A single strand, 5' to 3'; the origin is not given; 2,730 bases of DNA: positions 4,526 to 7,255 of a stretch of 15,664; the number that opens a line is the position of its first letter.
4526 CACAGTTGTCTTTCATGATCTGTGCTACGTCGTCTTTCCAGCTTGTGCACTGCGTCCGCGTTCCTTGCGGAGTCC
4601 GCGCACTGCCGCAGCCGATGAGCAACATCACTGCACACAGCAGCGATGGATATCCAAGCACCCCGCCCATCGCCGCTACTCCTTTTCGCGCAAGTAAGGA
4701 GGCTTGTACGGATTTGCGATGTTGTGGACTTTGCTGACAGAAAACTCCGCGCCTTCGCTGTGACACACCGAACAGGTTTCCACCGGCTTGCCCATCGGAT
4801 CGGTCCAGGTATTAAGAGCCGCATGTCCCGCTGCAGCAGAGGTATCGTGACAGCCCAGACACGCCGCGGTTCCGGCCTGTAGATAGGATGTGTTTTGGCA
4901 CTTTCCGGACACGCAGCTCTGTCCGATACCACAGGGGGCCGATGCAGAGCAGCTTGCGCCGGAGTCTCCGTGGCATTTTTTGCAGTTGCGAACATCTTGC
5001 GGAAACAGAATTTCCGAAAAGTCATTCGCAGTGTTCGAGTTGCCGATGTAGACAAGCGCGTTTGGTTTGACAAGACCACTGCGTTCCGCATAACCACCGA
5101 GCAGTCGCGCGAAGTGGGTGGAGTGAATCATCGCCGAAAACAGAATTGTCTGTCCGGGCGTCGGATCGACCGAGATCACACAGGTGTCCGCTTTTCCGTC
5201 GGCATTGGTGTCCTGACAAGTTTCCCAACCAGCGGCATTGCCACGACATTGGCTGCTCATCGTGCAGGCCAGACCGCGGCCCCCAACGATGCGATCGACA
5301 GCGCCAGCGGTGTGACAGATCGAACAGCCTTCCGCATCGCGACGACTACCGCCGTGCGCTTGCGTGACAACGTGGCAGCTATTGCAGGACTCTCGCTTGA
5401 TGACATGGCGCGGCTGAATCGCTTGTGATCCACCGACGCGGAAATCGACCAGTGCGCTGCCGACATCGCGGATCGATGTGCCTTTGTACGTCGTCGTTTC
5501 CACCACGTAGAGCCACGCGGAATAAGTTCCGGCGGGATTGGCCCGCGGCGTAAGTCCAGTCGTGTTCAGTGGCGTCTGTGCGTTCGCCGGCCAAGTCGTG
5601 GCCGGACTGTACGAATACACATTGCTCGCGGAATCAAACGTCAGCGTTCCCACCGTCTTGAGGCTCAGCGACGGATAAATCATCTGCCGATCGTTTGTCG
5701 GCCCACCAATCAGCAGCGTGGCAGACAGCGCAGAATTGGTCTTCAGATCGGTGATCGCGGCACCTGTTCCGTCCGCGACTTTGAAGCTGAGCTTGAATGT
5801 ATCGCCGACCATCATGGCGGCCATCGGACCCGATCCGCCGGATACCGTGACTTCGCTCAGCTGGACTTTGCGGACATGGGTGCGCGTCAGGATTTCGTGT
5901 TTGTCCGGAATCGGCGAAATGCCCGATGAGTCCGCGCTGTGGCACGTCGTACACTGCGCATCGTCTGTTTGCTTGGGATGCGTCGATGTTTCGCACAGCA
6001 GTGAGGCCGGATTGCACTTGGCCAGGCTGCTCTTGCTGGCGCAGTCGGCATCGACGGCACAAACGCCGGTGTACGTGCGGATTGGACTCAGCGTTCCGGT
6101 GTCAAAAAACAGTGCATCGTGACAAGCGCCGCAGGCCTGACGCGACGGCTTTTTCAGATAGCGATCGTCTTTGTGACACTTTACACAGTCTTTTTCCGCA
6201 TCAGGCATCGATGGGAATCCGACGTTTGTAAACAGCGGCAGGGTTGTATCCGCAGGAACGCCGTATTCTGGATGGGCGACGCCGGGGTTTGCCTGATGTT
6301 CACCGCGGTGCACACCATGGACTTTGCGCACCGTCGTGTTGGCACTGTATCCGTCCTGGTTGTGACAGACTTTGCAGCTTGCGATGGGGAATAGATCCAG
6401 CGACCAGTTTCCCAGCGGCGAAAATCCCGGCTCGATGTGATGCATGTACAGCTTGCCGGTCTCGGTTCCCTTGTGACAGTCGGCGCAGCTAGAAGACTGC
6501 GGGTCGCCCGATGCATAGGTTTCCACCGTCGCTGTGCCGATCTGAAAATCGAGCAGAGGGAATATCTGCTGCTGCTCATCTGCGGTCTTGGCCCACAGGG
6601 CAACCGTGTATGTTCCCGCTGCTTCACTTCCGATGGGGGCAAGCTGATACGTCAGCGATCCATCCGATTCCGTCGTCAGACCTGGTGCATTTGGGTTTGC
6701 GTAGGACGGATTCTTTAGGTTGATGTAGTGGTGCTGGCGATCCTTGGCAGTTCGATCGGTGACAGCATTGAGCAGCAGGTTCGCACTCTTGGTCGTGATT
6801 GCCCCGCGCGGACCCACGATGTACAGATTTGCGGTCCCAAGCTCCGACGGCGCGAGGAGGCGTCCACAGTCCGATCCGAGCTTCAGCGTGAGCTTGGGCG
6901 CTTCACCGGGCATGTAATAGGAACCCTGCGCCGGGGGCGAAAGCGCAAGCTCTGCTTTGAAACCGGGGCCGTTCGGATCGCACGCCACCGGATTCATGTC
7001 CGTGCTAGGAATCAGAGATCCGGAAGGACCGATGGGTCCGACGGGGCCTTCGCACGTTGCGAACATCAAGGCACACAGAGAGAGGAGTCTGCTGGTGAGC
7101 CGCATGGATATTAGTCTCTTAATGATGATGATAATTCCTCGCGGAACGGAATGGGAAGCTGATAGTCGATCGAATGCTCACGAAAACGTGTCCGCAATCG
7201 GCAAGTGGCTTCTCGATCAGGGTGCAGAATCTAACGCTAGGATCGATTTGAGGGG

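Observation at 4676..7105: MtrC/OmcA-like split-barrel decaheme architecture in a Pcc-type context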

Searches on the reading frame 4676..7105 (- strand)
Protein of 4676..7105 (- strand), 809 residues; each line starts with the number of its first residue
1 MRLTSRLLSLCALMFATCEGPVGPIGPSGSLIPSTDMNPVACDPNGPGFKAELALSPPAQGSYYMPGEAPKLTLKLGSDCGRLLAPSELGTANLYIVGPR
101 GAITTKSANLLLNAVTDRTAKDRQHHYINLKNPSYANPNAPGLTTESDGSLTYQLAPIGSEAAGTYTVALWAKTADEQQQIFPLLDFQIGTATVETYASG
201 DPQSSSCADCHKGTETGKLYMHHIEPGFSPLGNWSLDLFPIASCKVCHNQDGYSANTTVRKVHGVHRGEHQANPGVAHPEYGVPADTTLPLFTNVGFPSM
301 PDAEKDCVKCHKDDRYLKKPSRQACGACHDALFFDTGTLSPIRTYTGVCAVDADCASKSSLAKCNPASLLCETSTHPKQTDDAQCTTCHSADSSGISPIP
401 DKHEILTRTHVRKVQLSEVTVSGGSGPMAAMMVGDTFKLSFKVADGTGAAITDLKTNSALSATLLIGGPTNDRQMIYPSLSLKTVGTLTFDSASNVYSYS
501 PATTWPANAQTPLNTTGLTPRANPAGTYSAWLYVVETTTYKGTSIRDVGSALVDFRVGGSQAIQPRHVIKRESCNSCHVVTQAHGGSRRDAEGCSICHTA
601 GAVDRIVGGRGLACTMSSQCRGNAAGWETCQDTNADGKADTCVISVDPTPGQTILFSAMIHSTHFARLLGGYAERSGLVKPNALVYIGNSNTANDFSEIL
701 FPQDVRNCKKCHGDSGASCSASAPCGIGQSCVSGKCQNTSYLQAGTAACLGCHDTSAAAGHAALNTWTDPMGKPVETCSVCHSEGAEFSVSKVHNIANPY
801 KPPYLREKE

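Call 6: search_protein_families(library=pfam, proteins=[window:4676-7105:-], max_evalue=1)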
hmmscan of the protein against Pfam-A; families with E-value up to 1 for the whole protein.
window:4676-7105:- (809 aa): 5 families
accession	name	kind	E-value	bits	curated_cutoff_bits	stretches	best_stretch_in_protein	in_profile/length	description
PF22113.1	Mtrc-MtrF_II-IV_dom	-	2.4e-30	105.8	30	3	566-795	1-176/176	Outer membrane cytochrome MtrC/MtrF-like, domains II/IV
PF14522.11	Cytochrome_C7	-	2.2e-12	47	24.8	3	242-329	14-66/67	Cytochrome c7 and related cytochrome c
PF14537.11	Cytochrom_c3_2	-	0.0018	19.1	25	1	304-331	6-35/79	Cytochrome c3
PF09699.15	Paired_CXXCH_1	-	0.0035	17.5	20.6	1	747-785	7-39/41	Doubled CXXCH motif (Paired_CXXCH_1)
PF03793.24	PASTA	-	0.11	12.9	23.2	0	631-654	33-52/64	PASTA domain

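Call 7: search_protein_families(library=ncbifam, proteins=[window:4676-7105:-], max_evalue=1)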
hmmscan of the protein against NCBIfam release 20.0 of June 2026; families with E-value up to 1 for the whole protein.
window:4676-7105:- (809 aa): 2 families
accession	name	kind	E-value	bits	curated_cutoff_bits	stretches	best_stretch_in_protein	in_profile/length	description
TIGR03507.1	decahem_SO1788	subfamily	2.7e-54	184.8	209.3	3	485-715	82-253/672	OmcA/MtrC family decaheme c-type cytochrome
NF045773.1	cytochro_C550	exception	0.11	12.5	125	1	373-434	48-105/118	cytochrome c550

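Call 8: search_solved_structures(query=window:4676-7105:-, max_evalue=1, show_alignments=3)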
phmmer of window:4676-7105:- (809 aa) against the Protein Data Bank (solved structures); distinct sequences matched with E-value up to 1: 4.
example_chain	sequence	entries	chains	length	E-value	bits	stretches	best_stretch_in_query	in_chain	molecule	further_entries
3pmq_A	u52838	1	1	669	1e-10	43.6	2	690-796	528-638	Decaheme cytochrome c MtrF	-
9eqq_A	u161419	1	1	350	0.93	10.6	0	222-268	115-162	Uhgb_MS mannoside synthase from an unknown human gut bacterium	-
9erg_A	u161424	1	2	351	0.93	10.6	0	222-268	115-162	Uhgb_MS mannoside synthase from an unknown human gut bacterium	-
9erh_A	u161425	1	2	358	0.96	10.6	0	222-268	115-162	Uhgb_MS mannoside synthase from an unknown human gut bacterium in complex with 1,2-beta-ma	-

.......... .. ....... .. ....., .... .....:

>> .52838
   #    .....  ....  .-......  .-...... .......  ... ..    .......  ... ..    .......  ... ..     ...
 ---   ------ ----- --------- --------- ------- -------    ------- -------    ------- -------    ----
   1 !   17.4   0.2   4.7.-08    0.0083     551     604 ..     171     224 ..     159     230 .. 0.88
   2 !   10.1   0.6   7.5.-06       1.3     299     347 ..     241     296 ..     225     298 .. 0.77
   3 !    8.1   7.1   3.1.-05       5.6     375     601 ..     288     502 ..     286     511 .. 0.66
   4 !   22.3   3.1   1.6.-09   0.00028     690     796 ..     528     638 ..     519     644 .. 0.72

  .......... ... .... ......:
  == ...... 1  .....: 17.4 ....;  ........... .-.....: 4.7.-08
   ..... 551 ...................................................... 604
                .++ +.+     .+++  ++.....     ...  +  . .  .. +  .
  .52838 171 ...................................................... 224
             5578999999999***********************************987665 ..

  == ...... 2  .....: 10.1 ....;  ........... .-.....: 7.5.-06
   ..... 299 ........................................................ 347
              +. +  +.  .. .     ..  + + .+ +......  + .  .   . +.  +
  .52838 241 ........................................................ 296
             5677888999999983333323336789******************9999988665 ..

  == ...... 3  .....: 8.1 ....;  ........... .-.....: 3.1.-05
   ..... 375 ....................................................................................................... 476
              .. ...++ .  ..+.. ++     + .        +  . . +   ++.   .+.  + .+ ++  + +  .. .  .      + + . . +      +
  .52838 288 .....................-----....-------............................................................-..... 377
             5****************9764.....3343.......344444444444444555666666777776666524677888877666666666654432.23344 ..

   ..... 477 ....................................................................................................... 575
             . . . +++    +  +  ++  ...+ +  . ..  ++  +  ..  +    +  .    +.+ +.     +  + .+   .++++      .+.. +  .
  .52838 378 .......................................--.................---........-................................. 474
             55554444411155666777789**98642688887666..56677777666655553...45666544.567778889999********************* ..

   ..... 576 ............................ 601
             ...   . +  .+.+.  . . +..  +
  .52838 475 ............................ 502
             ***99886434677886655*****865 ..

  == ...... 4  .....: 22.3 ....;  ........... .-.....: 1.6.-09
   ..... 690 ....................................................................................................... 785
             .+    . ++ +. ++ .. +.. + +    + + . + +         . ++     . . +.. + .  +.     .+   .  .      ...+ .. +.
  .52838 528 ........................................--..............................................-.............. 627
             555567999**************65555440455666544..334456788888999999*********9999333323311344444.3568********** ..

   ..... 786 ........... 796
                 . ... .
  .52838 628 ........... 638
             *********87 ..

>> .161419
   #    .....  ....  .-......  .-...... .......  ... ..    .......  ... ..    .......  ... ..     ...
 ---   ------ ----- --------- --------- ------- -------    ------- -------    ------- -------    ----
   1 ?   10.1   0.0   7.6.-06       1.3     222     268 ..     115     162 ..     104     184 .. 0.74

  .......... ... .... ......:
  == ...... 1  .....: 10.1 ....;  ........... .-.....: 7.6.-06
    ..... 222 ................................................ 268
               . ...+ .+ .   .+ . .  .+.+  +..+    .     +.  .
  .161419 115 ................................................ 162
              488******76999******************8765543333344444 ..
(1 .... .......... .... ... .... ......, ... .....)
